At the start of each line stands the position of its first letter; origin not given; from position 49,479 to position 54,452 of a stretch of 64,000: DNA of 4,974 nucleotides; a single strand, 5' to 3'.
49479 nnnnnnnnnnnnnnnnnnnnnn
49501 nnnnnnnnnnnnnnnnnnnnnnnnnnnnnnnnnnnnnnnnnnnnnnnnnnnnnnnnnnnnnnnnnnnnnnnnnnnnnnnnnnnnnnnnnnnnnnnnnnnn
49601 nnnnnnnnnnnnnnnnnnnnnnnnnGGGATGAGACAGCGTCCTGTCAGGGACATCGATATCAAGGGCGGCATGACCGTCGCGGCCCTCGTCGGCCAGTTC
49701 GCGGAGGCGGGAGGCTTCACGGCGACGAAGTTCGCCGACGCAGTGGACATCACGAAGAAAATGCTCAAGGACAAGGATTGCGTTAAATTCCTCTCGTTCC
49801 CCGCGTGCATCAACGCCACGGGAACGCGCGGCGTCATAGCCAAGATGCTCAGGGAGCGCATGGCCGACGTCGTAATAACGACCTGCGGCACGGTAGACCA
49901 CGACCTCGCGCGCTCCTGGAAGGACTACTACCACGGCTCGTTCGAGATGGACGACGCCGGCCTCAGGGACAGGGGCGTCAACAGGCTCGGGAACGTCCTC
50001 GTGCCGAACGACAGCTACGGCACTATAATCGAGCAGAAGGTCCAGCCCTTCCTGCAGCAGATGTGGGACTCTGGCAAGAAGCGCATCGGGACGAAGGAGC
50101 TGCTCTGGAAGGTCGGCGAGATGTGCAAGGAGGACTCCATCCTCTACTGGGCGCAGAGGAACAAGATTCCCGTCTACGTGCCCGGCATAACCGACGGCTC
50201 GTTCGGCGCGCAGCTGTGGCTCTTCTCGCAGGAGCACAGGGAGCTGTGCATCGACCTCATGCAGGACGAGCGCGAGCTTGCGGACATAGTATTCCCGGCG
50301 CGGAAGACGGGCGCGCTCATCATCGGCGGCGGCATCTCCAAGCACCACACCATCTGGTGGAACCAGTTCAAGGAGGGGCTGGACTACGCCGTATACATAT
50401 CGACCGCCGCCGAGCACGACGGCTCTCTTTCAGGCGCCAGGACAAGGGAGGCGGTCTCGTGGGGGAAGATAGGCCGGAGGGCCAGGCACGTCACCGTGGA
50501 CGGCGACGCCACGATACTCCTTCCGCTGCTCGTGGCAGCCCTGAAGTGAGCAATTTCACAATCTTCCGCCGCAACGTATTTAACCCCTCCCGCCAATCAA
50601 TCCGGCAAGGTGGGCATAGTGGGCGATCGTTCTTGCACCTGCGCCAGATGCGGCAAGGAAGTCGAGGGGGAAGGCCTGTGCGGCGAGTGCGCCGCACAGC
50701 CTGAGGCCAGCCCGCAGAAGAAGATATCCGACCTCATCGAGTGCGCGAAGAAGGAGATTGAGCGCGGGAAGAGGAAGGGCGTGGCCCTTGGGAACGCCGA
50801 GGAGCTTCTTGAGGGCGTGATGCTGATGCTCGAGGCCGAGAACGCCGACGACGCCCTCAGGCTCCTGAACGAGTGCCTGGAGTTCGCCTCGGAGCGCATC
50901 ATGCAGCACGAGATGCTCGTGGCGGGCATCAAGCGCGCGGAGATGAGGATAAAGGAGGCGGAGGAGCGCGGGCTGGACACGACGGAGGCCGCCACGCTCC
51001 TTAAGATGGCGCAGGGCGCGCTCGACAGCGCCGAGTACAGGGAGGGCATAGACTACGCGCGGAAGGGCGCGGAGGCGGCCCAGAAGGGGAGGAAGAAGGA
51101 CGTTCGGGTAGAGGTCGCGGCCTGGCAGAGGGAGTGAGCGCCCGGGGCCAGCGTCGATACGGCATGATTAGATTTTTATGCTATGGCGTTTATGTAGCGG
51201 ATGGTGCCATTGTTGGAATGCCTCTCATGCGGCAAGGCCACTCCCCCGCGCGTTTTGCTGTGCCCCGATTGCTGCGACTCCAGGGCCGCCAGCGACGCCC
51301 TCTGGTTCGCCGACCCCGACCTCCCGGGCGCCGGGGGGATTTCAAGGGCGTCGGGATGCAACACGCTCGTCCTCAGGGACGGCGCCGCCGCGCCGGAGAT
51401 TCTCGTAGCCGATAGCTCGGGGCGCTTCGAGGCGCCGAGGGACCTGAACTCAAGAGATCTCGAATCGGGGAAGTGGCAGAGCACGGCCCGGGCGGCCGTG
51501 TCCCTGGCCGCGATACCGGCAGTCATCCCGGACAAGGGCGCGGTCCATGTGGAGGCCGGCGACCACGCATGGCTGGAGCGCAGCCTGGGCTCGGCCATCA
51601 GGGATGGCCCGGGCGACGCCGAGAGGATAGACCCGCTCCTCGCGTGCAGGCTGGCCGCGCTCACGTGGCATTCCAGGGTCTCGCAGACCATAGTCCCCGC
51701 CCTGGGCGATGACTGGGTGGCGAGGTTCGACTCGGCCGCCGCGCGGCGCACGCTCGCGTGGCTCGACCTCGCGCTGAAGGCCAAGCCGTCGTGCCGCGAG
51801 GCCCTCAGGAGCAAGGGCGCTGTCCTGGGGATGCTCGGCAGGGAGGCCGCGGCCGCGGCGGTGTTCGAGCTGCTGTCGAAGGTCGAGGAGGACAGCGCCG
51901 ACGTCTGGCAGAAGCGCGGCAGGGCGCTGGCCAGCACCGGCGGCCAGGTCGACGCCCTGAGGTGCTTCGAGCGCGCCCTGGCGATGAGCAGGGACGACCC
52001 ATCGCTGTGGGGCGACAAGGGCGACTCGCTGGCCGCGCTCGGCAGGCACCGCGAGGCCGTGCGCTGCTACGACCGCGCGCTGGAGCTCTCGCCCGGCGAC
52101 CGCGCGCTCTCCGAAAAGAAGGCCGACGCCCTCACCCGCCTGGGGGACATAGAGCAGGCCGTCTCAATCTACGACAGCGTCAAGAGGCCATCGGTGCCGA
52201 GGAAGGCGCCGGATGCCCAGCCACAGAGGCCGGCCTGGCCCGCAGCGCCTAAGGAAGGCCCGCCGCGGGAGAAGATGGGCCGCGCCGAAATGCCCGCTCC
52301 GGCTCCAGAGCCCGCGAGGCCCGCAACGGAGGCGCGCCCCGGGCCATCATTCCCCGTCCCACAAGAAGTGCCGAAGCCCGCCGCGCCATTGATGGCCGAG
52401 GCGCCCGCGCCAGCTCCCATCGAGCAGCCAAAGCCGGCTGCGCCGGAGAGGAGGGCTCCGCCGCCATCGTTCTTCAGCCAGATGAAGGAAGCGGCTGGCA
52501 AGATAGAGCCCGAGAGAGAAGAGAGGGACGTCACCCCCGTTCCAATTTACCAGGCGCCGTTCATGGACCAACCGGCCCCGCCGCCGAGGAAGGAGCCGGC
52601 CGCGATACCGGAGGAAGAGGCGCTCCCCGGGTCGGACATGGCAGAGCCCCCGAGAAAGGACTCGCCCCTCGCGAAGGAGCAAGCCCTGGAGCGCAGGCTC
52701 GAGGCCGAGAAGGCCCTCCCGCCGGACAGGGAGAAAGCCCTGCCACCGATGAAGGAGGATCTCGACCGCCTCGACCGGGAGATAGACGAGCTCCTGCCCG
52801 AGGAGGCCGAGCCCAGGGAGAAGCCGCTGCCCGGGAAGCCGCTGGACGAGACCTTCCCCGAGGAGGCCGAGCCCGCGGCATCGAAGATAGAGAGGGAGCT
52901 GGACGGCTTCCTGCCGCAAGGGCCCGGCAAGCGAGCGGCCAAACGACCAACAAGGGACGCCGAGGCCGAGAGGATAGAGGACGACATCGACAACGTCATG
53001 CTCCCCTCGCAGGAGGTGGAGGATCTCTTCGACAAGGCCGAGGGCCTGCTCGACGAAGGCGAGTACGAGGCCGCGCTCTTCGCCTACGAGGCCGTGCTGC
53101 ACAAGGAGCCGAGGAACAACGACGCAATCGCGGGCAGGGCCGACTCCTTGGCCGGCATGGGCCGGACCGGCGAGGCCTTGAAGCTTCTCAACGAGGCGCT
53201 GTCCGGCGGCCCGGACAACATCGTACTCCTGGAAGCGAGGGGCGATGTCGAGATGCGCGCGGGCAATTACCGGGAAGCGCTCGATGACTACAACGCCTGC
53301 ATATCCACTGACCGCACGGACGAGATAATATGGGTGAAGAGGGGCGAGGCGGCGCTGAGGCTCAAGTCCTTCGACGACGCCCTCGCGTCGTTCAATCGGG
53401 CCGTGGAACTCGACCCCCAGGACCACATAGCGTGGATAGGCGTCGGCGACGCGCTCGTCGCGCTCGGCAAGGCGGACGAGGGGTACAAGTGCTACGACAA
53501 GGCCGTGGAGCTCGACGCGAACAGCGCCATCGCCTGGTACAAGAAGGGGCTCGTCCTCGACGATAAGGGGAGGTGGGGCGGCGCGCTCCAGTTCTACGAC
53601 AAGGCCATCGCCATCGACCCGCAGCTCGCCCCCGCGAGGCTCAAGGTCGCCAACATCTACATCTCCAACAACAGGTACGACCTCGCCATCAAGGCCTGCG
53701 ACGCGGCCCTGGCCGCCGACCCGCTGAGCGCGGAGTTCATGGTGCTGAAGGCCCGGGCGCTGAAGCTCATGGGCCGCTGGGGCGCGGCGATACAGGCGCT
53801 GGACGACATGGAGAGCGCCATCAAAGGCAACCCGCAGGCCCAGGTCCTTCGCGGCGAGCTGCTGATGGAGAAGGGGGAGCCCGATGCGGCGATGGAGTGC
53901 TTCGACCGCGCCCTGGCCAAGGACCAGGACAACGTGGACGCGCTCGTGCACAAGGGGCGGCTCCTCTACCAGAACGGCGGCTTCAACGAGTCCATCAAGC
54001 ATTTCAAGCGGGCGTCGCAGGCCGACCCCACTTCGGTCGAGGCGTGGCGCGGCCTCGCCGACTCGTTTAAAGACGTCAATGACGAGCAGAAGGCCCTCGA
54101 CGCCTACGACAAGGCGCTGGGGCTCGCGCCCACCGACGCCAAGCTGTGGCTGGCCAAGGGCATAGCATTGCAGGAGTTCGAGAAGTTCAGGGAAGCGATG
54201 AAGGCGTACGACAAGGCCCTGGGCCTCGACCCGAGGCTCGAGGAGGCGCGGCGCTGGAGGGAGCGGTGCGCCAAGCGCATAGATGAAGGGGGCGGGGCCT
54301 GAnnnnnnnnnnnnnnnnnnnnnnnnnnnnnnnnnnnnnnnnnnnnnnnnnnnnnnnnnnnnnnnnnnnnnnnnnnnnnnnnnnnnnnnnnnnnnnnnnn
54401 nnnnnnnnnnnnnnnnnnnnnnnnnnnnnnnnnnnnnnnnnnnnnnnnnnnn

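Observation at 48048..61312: Cluster of zinc-ribbon / coiled-coil / TPR / helix-hairpin-helix proteins, including an Mrr-fold nuclease-domain giant protein, embedded among translation and tRNA-modification genes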

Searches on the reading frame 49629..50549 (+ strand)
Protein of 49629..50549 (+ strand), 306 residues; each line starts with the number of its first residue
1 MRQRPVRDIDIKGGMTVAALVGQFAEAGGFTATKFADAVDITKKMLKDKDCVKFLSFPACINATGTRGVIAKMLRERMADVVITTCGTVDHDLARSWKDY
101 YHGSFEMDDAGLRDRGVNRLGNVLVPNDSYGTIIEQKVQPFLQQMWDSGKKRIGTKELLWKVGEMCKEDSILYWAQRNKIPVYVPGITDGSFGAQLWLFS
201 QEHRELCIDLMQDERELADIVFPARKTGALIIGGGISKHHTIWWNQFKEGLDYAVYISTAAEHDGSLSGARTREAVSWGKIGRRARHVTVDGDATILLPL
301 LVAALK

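Call 4: search_protein_families(library=pfam, proteins=[window:49629-50549:+], max_evalue=0.01)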
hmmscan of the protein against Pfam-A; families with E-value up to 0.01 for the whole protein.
window:49629-50549:+ (306 aa): 1 family
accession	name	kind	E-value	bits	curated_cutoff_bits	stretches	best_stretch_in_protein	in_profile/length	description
PF01916.23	DS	-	1.9e-108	362.5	27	1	20-304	2-287/288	Deoxyhypusine synthase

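Call 5: search_protein_families(library=ncbifam, proteins=[window:49629-50549:+], max_evalue=0.01)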
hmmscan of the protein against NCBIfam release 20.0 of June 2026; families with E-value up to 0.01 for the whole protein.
window:49629-50549:+ (306 aa): 7 families
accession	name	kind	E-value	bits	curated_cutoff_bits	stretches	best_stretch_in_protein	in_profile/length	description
NF002294.1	PRK01221.1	equivalog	3.7e-134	446.8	350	1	6-305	1-300/300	deoxyhypusine synthase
TIGR00321.1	dhys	equivalog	1e-85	287.7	304.25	1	7-305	3-299/301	deoxyhypusine synthase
NF003052.1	PRK03971.1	equivalog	3.9e-81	272.9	380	1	5-304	19-331/334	deoxyhypusine synthase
NF002630.0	PRK02301.1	equivalog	7.9e-71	238.9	364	1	3-305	11-311/318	deoxyhypusine synthase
NF002006.0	PRK00805.1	equivalog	1.2e-54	185.4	434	1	3-305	8-318/338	deoxyhypusine synthase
NF002699.1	PRK02492.1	equivalog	1.4e-40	139.2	500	1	3-303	5-317/338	1,9-bis(guanidino)-5-aza-nonane synthase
NF001980.1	PRK00770.1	equivalog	3.8e-37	128.2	450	1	8-303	3-318/350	homospermidine biosynthesis protein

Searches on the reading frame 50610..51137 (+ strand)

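Call 4: search_protein_families(library=pfam, proteins=[window:50610-51137:+], max_evalue=0.01)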
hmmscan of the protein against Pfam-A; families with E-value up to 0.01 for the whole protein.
window:50610-51137:+ (175 aa): 0 families

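Call 5: search_protein_families(library=ncbifam, proteins=[window:50610-51137:+], max_evalue=0.01)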
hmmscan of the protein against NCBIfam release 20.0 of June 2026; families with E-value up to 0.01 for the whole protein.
window:50610-51137:+ (175 aa): 0 families

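Call 6: search_protein_families(library=pfam, proteins=[window:50610-51137:+], max_evalue=10)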
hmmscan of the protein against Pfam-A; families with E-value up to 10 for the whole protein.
window:50610-51137:+ (175 aa): 3 families
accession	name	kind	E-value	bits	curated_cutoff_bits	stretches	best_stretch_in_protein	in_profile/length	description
PF18912.6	DZR_2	-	0.21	11.9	27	1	10-28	38-56/56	Double zinc ribbon domain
PF22360.1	SbsC_spectrin-like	-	0.75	11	26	1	112-138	8-36/62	SbsC,spectrin-like repeat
PF04981.18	NMD3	-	1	9.2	24.9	1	11-30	1-22/243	NMD3 family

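Call 18: search_protein_families(library=padloc, proteins=[window:50610-51137:+], max_evalue=0.01)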
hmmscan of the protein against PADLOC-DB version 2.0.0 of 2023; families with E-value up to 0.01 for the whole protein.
window:50610-51137:+ (175 aa): 0 families

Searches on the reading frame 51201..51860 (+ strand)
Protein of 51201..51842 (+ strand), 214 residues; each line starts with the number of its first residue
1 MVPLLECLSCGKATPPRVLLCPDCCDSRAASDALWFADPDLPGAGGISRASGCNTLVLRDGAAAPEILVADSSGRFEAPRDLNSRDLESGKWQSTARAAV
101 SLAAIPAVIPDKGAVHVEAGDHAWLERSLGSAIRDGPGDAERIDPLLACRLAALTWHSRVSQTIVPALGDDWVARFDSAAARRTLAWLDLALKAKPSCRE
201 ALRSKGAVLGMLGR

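Call 6: search_protein_families(library=pfam, proteins=[window:51201-51842:+], max_evalue=10)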
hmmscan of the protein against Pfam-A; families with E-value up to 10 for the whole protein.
seq(214 aa): 0 families

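Call 81: search_protein_families(library=pfam, alignment_id=A8, max_evalue=1)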
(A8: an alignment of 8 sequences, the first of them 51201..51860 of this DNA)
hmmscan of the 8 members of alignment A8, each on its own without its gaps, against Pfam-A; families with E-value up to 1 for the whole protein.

A. member 1, window:51201-51860:+ (220 aa): 0 families

B. families by the number of members that match (of 8 scanned): 21 families
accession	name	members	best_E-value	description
PF14559.12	TPR_19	5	1.4e-06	Tetratricopeptide repeat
PF00515.34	TPR_1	5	8.9e-05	Tetratricopeptide repeat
PF18912.6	DZR_2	5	0.0025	Double zinc ribbon domain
PF13431.12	TPR_17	4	3.2e-06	Tetratricopeptide repeat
PF13432.12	TPR_16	4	2.8e-05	Tetratricopeptide repeat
PF13428.12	TPR_14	4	0.00023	Tetratricopeptide repeat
PF13248.11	Zn_ribbon_3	3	0.086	zinc-ribbon domain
PF12773.13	DZR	3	0.17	Double zinc ribbon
PF07719.23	TPR_2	2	0.0016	Tetratricopeptide repeat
PF13424.12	TPR_12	2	0.016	Tetratricopeptide repeat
PF13181.12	TPR_8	1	0.0017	Tetratricopeptide repeat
PF14561.12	TPR_20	1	0.0027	Tetratricopeptide repeat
PF12688.13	TPR_5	1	0.019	Tetratrico peptide repeat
PF13374.12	TPR_10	1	0.023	Tetratricopeptide repeat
PF12029.13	DUF3516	1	0.045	Domain of unknown function (DUF3516)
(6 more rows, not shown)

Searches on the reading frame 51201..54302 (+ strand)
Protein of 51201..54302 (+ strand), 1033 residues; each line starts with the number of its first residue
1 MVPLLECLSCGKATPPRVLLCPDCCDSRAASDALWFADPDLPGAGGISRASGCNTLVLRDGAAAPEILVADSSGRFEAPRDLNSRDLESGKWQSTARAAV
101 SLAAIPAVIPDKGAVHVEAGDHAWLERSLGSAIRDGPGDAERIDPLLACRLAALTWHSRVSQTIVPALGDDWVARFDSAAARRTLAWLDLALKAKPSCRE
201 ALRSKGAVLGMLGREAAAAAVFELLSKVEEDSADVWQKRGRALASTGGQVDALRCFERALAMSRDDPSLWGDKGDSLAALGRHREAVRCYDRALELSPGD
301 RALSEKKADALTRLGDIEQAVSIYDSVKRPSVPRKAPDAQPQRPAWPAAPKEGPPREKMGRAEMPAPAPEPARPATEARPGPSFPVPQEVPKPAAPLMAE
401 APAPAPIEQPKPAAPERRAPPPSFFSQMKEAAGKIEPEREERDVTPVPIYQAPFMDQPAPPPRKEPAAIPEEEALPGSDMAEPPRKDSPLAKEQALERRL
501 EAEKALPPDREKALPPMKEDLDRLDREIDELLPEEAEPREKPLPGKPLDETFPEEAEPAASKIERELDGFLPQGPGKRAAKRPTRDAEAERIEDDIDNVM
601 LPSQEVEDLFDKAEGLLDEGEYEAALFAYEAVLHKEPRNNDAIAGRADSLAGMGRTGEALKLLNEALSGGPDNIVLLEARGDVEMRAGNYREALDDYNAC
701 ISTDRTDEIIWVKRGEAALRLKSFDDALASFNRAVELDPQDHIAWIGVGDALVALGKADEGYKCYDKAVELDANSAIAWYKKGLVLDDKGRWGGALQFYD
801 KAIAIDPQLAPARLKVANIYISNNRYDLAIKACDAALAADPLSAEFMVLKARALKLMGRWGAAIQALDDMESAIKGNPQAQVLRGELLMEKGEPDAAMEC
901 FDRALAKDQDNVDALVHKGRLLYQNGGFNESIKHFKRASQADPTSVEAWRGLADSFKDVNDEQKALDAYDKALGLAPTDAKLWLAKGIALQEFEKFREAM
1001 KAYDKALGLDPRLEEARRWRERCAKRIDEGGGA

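Call 4: search_protein_families(library=pfam, proteins=[window:51201-54302:+], max_evalue=0.01)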
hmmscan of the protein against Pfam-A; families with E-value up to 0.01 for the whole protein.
window:51201-54302:+ (1033 aa): 35 families (the best 25 are shown)
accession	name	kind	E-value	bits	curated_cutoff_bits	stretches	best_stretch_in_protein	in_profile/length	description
PF07719.23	TPR_2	-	5.2e-64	207.6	27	4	269-300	3-34/34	Tetratricopeptide repeat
PF00515.34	TPR_1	-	1e-61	202.8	27.8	7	776-808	1-33/34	Tetratricopeptide repeat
PF13432.12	TPR_16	-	7.1e-54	180.2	32.7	9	679-741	2-64/65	Tetratricopeptide repeat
PF13428.12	TPR_14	-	3e-50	163.9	23.5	7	878-921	1-44/44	Tetratricopeptide repeat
PF13414.12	TPR_11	-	3.7e-50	167.8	26.8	5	749-787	1-39/42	TPR repeat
PF13181.12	TPR_8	-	6.3e-46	151.1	25.7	3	269-299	3-33/34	Tetratricopeptide repeat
PF14559.12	TPR_19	-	1.3e-43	147.6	25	7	789-846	4-61/68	Tetratricopeptide repeat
PF13431.12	TPR_17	-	3e-42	139.8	24.4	2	764-797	1-34/34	Tetratricopeptide repeat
PF13371.12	TPR_9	-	2.9e-32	110.9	35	3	251-302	13-64/73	Tetratricopeptide repeat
PF13424.12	TPR_12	-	7.6e-27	93.8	30.1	3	744-807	5-76/77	Tetratricopeptide repeat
PF12895.13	ANAPC3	-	2.2e-21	76.3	27.2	2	895-971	6-81/82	Anaphase-promoting complex, cyclosome, subunit 3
PF23914.1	TPR_CcmH_CycH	-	3.8e-20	72.8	42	2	882-978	54-153/158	Cytochrome c-type biogenesis protein H TPR domain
PF13176.12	TPR_7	-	5.8e-19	67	27.9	0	275-301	7-35/36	Tetratricopeptide repeat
PF03704.23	BTAD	-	2e-16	61.1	22.1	0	276-329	71-124/146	Bacterial transcriptional activator domain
PF12569.14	NatA_aux_su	-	4.8e-14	52.6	33.3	0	952-1011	198-257/515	N-terminal acetyltransferase A, auxiliary subunit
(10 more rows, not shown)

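Call 5: search_protein_families(library=ncbifam, proteins=[window:51201-54302:+], max_evalue=0.01)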
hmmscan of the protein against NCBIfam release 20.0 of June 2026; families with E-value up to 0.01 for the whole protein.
window:51201-54302:+ (1033 aa): 36 families (the best 25 are shown)
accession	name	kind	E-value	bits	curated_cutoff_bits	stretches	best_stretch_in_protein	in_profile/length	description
TIGR02917.1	PEP_TPR_lipo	equivalog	1.1e-45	155.9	312.2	3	857-1012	342-497/899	XrtA/PEP-CTERM system TPR-repeat protein PrsT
NF040959.1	MamA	equivalog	7.5e-45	152.9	200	4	611-772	42-203/204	magnetosome protein MamA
TIGR02552.1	LcrH_SycD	equivalog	4.6e-41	139.7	104.8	5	919-1026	25-132/136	SycD/LcrH family type III secretion system chaperone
TIGR02521.1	type_IV_pilW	equivalog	4.5e-31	108.2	154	3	685-854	42-213/234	type IV pilus biogenesis/stability protein PilW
TIGR03939.1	PGA_TPR_OMP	equivalog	7.7e-28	97.1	366.65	4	683-810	62-188/800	poly-beta-1,6 N-acetyl-D-glucosamine export porin PgaA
TIGR00990.1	3a0801s09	subfamily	9.6e-24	84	757.25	2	862-946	346-433/615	mitochondrial import receptor subunit TOM70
NF033920.0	C39_PA2778_fam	equivalog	9.7e-22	77.6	150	3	859-977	139-255/255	PA2778 family cysteine peptidase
NF033762.1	social_mot_Tgl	equivalog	2.1e-21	76.4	225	2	756-879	45-168/252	social motility TPR repeat lipoprotein Tgl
NF052415.1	T3SS_chap_SctY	equivalog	2.8e-19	69.6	70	3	196-295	3-105/106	type III secretion apparatus assembly chaperone SctY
NF033758.1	gliding_GltE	equivalog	3e-18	66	225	1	749-1003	93-348/411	adventurous gliding motility TPR repeat lipoprotein GltE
NF053607.1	CHU_0125_OmpA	equivalog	3.1e-18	65.6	620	2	914-1008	21-115/639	CHU_0125 family OmpA-like outer membrane integrity protein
NF040561.1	PrimPol_Msp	equivalog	7.7e-17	61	200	1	889-962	2-75/515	CRISPR-associated primase-polymerase type A1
NF008520.0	PRK11447.1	equivalog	7.9e-17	60.4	858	1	654-778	283-421/1157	cellulose synthase complex outer membrane protein BcsC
NF008391.2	PRK11189.1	equivalog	1e-14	54.7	250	0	774-866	63-155/297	lipoprotein NlpI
NF008757.0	PRK11788.1-5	equivalog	2.3e-14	53.3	363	1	860-1020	157-322/388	lipopolysaccharide assembly protein LapB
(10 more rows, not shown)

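Call 18: search_protein_families(library=padloc, proteins=[window:51201-54302:+], max_evalue=0.01)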
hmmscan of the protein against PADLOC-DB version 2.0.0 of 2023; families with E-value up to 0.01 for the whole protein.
window:51201-54302:+ (1033 aa): 1 family
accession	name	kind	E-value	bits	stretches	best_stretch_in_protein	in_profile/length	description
PDLC01101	PrimPol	-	1.5e-07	28.5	1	869-979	23-130/490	adaptation polymerase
